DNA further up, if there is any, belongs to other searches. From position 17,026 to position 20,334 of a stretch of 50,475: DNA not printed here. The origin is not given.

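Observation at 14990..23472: Operon encoding a PQQ-propeller lipoprotein and a 2098-aa orphan giant protein, inserted between a sensor kinase and its response regulator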

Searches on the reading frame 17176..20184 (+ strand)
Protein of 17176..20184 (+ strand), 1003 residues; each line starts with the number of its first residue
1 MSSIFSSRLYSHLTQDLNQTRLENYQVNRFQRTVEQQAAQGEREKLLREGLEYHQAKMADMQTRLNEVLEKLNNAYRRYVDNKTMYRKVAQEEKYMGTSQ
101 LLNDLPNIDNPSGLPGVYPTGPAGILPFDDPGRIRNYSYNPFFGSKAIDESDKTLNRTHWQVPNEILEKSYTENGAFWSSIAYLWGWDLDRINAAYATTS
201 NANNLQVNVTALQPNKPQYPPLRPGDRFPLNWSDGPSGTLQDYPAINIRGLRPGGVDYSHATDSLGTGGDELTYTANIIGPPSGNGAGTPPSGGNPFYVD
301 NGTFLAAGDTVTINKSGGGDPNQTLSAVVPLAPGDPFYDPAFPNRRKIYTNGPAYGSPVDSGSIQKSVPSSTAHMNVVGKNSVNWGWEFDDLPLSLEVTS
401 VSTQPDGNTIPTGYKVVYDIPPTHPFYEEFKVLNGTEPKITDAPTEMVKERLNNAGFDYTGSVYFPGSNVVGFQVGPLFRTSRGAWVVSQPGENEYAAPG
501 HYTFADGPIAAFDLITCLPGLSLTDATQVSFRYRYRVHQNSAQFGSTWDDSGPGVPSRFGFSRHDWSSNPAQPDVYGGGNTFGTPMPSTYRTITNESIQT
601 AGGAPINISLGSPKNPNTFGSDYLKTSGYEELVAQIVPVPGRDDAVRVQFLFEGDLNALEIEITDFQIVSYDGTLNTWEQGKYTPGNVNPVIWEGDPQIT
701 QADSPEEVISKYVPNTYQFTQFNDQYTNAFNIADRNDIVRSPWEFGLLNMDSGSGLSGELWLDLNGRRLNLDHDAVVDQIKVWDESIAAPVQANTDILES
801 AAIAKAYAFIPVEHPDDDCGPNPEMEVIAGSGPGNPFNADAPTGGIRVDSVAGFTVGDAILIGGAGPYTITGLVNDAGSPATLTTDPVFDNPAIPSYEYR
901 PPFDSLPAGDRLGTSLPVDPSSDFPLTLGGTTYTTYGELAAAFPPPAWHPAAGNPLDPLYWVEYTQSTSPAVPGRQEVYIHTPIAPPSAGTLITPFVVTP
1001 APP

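Call 25: search_solved_structures(query=A1, max_evalue=1)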
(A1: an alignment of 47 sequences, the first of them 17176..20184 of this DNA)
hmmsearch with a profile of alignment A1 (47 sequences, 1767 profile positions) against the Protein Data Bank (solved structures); distinct sequences matched with E-value up to 1: 0.
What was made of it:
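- Tried and rejected: A PDB sequence search with a whole-family profile gave 0 hits at E up to 1 (call 25).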

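Call 42: find_related_loci(query=A1, collection=genome_contigs, flank=10000)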
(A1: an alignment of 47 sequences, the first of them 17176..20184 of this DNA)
Query A1 (1003 aa) in genome_contigs; peptide patterns used: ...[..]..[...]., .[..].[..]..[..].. (x = any residue, [..] = any of these).
91 stretches matched a pattern; 23 encode a relative of the query (tblastn E <= 1e-3); 23 distinct loci.
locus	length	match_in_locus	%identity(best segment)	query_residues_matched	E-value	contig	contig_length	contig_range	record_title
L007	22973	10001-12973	79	1-1003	0e+0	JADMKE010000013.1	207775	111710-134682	MAG: Candidatus Sericytochromatia bacterium isolate MAG_89 NODE_87_length_207775_cov_19.670831, whole genome shotgun seq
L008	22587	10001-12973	78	1-1003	0e+0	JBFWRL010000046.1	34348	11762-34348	MAG: Candidatus Sericytochromatia bacterium isolate CA_2019_TPBF_205 NODE_6950_length_34348_cov_4.414307_TPBF, whole gen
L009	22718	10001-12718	79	1-1003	0e+0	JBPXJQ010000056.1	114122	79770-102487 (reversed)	MAG: Candidatus Blackallbacteria bacterium isolate mt_P12 k141_72733, whole genome shotgun sequence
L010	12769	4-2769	59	1-1003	0e+0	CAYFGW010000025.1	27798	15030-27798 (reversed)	MAG TPA_asm: uncultured Candidatus Sericytochromatia bacterium isolate ERP003628_co1_38 genome assembly, contig: NODE_58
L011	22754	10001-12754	59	1-1003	0e+0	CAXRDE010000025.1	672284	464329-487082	MAG: Candidatus Sericytochromatia bacterium isolate CJ05B_2.89 genome assembly, contig: k141_810869, whole genome shotgu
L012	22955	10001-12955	57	1-833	9e-171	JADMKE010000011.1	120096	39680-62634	MAG: Candidatus Sericytochromatia bacterium isolate MAG_89 NODE_207_length_120096_cov_20.024717, whole genome shotgun se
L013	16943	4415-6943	46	1-917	3e-142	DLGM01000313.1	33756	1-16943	MAG TPA_asm: Cyanobacteria bacterium UBA7694 UBA7694_contig_21874, whole genome shotgun sequence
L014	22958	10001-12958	58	1-833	4e-172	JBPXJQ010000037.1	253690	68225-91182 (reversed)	MAG: Candidatus Blackallbacteria bacterium isolate mt_P12 k141_26287, whole genome shotgun sequence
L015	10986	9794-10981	60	1-407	4e-142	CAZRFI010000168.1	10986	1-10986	MAG TPA_asm: uncultured Candidatus Sericytochromatia bacterium isolate binchicken_co266_209 genome assembly, contig: NOD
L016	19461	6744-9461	78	1-1003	0e+0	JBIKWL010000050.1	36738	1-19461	MAG: Candidatus Sericytochromatia bacterium isolate ME2015-09-13_3300035666_group6_bin207 Rohwer_bin1392_scaffold_714_c1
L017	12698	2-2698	56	88-833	9e-130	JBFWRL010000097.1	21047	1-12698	MAG: Candidatus Sericytochromatia bacterium isolate CA_2019_TPBF_205 NODE_11872_length_21047_cov_5.131740_TPBF, whole ge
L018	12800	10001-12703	67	1-1002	0e+0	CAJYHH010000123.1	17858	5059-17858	MAG: Candidatus Sericytochromatia bacterium isolate maxbin_SP350_1.003_cleaned genome assembly, contig: k127_55046, whol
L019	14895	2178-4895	65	1-833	3e-112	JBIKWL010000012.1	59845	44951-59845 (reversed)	MAG: Candidatus Sericytochromatia bacterium isolate ME2015-09-13_3300035666_group6_bin207 Rohwer_bin1392_scaffold_270_c1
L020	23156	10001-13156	39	1-819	3e-104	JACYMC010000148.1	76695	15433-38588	MAG: Candidatus Sericytochromatia bacterium isolate T60_A2020_004 NODE_297_length_76695_cov_17.9064, whole genome shotgu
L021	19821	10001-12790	56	1-819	6e-96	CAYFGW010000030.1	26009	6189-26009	MAG TPA_asm: uncultured Candidatus Sericytochromatia bacterium isolate ERP003628_co1_38 genome assembly, contig: NODE_68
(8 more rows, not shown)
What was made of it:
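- All 23 loci found among GTDB species genomes are Sericytochromatia or Blackallbacteria (call 42).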

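Call 43: predict_structure(alignment_id=A1)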
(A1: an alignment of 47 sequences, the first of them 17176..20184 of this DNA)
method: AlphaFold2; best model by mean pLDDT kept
length: 1003 residues; sequences in the alignment: 47
mean_pLDDT: 62.5   pTM: 0.41
mean pLDDT of the five models: 62.5, 60.6, 60.0, 56.2, 55.7
residues with pLDDT >= 90: 89; 70-90: 337; 50-70: 215; < 50: 362
segments of 3 or more residues with pLDDT < 50: 1-7, 23-36, 76-78, 80-100, 107-195, 197-205, 207-218, 249-270, 285-291, 370-390, 440-459, 687-776, 779-785, 795-818, 1000-1003
pLDDT, mean of each block of 10 residues (from residue 1): 42 60 40 48 66 70 66 54 42 45 49 39 40 33 33 35 40 38 39 46 47 45 76 60 61 34 34 79 52 70 84 74 82 82 84 58 75 34 35 74 64 75 73 68 34 35 66 65 67 75 83 73 83 91 66 69 90 86 87 87 90 84 83 91 84 88 81 59 48 31 36 35 32 33 30 37 40 45 48 46 37 39 80 81 83 80 93 71 69 69 78 78 89 93 89 88 72 77 93 78 31
secondary structure, 60 per line:
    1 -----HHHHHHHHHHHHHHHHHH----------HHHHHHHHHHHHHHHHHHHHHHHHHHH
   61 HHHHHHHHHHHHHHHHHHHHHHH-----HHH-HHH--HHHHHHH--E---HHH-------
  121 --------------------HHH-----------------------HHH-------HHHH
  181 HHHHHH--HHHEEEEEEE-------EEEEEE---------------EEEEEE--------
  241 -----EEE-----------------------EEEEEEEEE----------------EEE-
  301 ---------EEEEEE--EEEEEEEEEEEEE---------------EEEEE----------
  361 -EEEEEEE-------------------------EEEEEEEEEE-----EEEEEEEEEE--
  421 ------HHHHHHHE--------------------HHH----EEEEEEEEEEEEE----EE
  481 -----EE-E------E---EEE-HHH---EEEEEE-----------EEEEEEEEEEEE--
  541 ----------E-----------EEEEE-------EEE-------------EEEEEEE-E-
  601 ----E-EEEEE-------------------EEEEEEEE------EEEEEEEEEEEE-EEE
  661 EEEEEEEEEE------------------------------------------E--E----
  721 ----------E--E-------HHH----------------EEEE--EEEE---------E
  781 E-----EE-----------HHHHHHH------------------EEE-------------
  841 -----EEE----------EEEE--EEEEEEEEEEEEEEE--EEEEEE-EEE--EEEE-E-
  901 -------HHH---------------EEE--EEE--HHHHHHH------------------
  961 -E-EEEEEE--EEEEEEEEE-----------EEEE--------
elements in order (helices of 4 or more, strands of 3 or more residues): H6-23 H34-83 H98-104 H177-186 E192-198 E206-211 E227-232 E246-248 E272-280 E297-299 E310-315 E318-330 E346-350 E362-368 E394-403 E409-418 H427-433 E462-474 E500-502 E510-515 E527-538 E563-567 E575-577 E591-597 E607-611 E631-638 E645-656 E658-670 E761-764 E767-770 H800-806 E825-827 E846-848 E859-862 E865-879 E882-887 E889-891 E894-897 E926-928 E931-933 H936-942 E964-969 E972-980 E992-995
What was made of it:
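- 17176..17490 (+): Giant protein aa 1-105: conserved N-terminus (MSSIFS...) and helical hairpin or coiled coil. AF2 helices 6-23 and 34-83 (call 43).
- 17491..17985 (+): Giant aa 106-270: family signature region (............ at 183-194, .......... at 206-215). AF2 confidence here is below 50 (call 43).
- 18010..18282 (+): Giant aa 279-369: lineage-specific inserted beta domain carrying a weak fourth copy of the barrel motif. AF2 predicts beta strands with pLDDT 70-84 (call 43).
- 18283..19695 (+): Giant aa 370-840: beta-sandwich region bracketed by the only two cysteines (C517, C819). AF2 pLDDT is 80-90 for residues 520-680 (call 43).
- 19711..19875 (+): Barrel motif copy 1 (aa 846-900). The AF2 beta barrel has pLDDT 80-93 (call 43).
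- Checked: AF2 predicts helices at 6-23 and 34-83 (call 43).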
